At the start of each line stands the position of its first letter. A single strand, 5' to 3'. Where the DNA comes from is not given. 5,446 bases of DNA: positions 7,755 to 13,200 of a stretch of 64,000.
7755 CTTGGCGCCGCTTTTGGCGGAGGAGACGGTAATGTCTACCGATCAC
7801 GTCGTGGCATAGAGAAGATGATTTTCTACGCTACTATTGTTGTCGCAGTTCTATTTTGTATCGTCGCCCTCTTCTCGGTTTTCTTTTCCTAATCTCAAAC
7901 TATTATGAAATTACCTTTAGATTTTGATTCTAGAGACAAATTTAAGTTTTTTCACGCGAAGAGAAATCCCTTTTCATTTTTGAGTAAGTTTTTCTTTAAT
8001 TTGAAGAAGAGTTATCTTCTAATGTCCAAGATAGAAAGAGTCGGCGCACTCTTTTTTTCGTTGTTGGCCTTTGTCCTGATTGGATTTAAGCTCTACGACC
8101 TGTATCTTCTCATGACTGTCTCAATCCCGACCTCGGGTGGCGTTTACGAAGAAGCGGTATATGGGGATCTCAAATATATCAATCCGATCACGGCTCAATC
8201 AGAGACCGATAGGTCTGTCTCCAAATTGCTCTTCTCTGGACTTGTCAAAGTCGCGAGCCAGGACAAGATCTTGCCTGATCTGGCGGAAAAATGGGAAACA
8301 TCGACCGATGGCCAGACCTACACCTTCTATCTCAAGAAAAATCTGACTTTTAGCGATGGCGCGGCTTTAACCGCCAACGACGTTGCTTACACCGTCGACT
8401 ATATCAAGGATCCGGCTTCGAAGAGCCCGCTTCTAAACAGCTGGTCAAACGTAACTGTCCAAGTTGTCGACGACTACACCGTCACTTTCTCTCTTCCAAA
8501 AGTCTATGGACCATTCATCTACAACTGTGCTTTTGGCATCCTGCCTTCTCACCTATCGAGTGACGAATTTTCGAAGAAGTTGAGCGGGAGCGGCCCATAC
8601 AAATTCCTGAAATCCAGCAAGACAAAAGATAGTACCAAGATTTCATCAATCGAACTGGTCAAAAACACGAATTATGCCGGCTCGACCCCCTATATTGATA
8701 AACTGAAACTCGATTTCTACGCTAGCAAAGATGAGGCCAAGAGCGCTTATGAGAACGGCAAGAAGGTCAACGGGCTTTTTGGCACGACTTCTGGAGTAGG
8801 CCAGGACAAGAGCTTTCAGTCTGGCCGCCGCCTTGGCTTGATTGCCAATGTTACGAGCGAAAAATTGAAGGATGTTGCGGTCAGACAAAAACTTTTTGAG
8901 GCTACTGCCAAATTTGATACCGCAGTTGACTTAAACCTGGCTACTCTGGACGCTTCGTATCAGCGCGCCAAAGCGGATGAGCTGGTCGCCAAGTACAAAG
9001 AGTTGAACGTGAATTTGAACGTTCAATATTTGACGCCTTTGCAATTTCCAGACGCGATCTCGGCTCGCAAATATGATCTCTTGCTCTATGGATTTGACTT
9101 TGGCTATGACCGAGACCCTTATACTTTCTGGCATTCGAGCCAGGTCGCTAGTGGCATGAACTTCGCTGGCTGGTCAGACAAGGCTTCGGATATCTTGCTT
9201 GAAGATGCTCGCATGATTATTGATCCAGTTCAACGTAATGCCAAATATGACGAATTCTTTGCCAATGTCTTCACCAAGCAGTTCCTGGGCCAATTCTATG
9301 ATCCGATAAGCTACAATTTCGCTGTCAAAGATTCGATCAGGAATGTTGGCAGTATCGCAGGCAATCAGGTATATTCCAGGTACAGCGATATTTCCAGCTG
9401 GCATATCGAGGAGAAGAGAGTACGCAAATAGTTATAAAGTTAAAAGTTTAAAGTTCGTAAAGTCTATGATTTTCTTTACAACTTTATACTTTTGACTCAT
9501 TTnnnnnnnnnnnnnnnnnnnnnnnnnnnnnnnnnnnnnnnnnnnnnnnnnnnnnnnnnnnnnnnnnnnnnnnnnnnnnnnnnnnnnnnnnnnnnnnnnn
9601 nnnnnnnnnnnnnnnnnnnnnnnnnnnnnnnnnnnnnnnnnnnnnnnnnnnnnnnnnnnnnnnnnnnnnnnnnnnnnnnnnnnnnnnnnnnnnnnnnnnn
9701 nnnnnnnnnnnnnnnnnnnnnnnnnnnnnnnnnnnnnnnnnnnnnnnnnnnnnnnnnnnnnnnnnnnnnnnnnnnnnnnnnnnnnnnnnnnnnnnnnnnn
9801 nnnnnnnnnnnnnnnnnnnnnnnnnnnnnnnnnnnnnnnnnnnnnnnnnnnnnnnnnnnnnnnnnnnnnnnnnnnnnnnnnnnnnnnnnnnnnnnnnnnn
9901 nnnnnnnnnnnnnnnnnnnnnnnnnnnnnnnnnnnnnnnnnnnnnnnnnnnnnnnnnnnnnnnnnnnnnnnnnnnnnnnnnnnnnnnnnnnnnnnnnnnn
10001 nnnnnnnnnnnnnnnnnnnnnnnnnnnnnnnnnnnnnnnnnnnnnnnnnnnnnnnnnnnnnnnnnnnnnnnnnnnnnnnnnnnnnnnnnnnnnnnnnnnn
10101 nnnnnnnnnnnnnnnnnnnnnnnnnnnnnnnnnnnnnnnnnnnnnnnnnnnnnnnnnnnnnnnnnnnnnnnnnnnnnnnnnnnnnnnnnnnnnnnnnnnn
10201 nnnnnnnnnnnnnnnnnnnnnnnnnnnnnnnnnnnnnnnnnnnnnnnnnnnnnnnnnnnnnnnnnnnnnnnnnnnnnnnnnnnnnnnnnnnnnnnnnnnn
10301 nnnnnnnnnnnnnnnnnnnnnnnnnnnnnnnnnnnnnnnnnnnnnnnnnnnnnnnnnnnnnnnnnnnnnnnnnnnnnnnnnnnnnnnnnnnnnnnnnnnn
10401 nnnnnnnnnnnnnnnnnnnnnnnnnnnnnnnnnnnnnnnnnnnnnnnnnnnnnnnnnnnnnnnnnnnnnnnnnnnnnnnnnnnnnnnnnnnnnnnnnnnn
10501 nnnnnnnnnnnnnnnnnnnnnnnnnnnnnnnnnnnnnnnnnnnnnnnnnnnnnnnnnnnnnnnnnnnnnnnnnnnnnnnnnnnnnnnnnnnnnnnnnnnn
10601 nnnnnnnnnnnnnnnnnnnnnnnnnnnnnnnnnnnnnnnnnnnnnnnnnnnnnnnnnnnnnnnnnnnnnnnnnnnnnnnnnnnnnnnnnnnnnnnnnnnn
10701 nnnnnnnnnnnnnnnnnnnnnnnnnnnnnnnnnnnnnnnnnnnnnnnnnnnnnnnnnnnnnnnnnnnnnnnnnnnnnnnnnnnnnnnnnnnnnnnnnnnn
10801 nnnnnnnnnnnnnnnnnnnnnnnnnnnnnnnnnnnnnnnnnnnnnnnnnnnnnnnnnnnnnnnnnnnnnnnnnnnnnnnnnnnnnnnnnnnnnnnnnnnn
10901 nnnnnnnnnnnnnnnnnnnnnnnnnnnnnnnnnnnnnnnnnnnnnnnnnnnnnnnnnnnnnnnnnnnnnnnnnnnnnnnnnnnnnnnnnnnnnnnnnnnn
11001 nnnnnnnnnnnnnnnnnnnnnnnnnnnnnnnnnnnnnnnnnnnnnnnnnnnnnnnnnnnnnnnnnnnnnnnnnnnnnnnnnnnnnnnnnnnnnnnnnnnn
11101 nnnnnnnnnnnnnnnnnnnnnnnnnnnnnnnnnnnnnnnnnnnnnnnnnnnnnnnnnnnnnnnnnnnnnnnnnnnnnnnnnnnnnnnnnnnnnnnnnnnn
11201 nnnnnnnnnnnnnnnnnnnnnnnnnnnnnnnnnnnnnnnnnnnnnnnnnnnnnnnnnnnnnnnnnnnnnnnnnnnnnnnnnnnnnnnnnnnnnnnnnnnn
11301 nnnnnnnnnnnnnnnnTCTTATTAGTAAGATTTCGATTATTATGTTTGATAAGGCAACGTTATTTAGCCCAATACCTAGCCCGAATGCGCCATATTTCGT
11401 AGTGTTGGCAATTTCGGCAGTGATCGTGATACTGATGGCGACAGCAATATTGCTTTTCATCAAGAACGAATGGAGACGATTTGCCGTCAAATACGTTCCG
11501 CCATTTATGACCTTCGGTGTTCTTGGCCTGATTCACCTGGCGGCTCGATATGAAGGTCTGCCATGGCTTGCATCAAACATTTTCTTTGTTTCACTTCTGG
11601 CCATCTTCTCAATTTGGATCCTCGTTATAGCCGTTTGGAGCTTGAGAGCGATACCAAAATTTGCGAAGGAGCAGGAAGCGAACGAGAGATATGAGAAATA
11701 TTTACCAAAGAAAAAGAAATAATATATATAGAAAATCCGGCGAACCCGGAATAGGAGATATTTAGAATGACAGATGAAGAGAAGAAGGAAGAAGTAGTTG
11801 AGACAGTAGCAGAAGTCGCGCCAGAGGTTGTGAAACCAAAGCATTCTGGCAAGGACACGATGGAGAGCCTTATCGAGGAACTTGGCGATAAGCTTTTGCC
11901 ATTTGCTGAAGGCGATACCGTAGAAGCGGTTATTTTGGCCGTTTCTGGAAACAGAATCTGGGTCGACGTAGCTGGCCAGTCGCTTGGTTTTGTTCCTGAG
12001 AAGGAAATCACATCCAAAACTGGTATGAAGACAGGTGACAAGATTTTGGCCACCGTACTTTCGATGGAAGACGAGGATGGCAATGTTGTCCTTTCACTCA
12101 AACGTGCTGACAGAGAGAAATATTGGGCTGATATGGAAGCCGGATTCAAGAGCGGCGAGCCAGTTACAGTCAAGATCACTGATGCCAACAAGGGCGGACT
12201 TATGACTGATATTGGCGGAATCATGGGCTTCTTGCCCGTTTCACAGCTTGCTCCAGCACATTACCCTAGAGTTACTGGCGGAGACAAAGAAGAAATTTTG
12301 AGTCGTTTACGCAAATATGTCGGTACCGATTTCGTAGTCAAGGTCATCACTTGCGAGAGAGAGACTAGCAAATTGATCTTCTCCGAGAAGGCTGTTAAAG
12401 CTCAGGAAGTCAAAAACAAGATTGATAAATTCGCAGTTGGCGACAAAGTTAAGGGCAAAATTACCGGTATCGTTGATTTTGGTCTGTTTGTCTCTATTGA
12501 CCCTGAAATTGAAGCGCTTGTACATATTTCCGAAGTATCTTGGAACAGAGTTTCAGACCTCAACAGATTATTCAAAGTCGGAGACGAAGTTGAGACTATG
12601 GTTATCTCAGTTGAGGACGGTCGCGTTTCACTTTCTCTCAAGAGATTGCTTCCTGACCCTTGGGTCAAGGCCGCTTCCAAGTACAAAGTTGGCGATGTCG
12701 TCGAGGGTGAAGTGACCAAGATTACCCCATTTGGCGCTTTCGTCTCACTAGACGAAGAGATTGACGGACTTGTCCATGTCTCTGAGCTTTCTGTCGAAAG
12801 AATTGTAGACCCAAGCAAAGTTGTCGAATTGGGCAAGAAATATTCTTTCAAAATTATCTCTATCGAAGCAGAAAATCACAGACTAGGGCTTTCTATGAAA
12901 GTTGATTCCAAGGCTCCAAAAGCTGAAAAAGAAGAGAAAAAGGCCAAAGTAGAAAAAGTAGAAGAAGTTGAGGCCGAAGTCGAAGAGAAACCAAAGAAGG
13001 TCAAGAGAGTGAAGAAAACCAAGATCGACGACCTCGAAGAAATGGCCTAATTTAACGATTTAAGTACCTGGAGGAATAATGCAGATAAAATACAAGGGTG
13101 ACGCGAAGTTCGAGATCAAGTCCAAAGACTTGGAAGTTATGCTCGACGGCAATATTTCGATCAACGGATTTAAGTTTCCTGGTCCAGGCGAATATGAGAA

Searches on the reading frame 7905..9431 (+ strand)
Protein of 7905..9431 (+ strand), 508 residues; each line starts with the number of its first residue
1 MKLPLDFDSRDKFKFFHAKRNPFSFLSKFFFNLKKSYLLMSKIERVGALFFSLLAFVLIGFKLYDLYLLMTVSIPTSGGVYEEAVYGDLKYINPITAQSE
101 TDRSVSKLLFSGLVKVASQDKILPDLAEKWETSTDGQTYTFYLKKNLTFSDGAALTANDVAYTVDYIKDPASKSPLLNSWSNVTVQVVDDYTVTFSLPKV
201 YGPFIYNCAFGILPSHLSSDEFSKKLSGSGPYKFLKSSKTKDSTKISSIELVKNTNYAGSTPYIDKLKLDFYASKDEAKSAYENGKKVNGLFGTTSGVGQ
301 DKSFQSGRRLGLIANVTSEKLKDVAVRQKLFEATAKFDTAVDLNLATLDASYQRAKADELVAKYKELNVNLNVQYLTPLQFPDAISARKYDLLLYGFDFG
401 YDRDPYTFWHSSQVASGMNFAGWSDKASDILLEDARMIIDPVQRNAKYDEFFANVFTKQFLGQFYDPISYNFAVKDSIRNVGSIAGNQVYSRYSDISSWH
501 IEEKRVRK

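Call 55: search_protein_families(library=pfam, proteins=[window:7905-9431:+], max_evalue=0.00001)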
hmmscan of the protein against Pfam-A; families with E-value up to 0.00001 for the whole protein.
window:7905-9431:+ (508 aa): 1 family
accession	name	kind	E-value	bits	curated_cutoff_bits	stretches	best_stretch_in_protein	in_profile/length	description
PF00496.27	SBP_bac_5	-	3.5e-43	148.5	32.4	1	122-328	2-220/368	Bacterial extracellular solute-binding proteins, family 5 Middle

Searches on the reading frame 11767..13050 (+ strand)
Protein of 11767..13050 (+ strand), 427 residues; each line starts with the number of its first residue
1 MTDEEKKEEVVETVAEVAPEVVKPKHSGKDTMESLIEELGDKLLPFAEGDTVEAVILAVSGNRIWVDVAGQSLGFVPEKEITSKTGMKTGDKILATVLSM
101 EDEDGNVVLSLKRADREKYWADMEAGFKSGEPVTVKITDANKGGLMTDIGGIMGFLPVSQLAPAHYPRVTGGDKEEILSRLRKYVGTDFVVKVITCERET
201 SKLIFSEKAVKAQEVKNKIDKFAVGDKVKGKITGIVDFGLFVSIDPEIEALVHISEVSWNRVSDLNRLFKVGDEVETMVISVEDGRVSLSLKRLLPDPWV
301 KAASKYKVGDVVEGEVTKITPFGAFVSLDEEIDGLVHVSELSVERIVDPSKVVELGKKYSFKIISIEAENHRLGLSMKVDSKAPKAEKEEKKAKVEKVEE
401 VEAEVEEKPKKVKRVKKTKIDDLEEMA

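Call 55: search_protein_families(library=pfam, proteins=[window:11767-13050:+], max_evalue=0.00001)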
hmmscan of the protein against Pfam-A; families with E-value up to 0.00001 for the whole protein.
window:11767-13050:+ (427 aa): 4 families
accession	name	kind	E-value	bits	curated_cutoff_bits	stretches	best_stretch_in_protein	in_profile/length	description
PF00575.29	S1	-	3.1e-50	168.9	22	2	305-378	1-74/74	S1 RNA binding domain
PF23459.1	S1_RRP5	-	1.8e-11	44.9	27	0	307-376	2-71/72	RRP5 S1 domain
PF13509.12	S1_2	-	2.5e-07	31.2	21.8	0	308-342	1-35/61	S1 domain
PF21710.3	Spt6_S1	-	1.8e-06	28.6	27.5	0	307-377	15-86/91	Spt6, S1/OB domain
